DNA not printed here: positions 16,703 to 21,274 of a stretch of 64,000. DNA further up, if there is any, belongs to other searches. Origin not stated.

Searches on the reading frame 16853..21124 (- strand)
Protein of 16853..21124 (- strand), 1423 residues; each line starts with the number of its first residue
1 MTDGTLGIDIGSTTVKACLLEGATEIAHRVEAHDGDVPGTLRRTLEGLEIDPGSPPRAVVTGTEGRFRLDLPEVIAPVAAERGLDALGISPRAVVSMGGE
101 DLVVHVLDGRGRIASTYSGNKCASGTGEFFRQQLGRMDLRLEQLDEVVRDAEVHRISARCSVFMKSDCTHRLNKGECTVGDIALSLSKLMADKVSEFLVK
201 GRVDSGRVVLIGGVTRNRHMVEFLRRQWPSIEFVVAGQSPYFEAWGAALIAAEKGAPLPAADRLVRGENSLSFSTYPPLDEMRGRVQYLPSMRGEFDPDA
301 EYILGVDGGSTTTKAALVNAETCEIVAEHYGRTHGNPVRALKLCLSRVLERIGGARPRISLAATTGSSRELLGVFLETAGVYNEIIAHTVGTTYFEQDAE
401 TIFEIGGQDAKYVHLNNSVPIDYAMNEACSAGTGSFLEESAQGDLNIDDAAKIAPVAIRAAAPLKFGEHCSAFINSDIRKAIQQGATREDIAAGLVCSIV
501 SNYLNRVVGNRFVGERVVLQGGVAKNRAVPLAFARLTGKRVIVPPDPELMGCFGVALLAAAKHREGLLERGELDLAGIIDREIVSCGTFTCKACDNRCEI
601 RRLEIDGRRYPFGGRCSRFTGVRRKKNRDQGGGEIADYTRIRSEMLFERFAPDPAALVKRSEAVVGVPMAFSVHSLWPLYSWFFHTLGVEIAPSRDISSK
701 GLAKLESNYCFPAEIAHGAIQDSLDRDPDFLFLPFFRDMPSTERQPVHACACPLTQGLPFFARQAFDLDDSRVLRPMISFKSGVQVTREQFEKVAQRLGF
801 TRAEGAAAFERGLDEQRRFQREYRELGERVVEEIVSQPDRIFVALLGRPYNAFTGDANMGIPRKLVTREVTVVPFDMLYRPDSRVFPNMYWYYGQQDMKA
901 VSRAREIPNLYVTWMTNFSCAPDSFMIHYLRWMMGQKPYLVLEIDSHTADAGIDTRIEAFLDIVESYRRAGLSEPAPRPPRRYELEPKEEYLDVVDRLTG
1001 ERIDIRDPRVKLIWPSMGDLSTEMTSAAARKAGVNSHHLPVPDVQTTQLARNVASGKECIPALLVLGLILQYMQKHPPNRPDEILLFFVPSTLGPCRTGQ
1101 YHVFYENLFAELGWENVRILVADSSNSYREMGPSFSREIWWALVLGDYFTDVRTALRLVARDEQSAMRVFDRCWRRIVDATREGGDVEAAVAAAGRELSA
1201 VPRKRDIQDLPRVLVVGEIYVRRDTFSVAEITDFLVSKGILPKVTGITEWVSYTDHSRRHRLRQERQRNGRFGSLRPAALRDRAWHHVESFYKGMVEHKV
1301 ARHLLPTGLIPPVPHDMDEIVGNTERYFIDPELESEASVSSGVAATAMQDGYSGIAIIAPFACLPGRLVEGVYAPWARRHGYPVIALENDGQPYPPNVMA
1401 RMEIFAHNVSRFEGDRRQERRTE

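Call 29: search_protein_families(library=pfam, proteins=[window:16853-21124:-], max_evalue=0.001)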
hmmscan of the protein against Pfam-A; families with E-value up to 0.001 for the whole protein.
window:16853-21124:- (1423 aa): 3 families
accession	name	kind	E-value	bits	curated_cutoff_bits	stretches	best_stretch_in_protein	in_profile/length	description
PF01869.26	BcrAD_BadFG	-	1.1e-51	176.4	31.5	2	304-559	1-271/271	BadF/BadG/BcrA/BcrD ATPase family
PF09989.15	DUF2229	-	1.2e-42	146.4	29.4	1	665-878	2-218/218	CoA enzyme activase uncharacterised domain (DUF2229)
PF02782.22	FGGY_C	-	0.00094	19.4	27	0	512-561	148-196/198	FGGY family of carbohydrate kinases, C-terminal domain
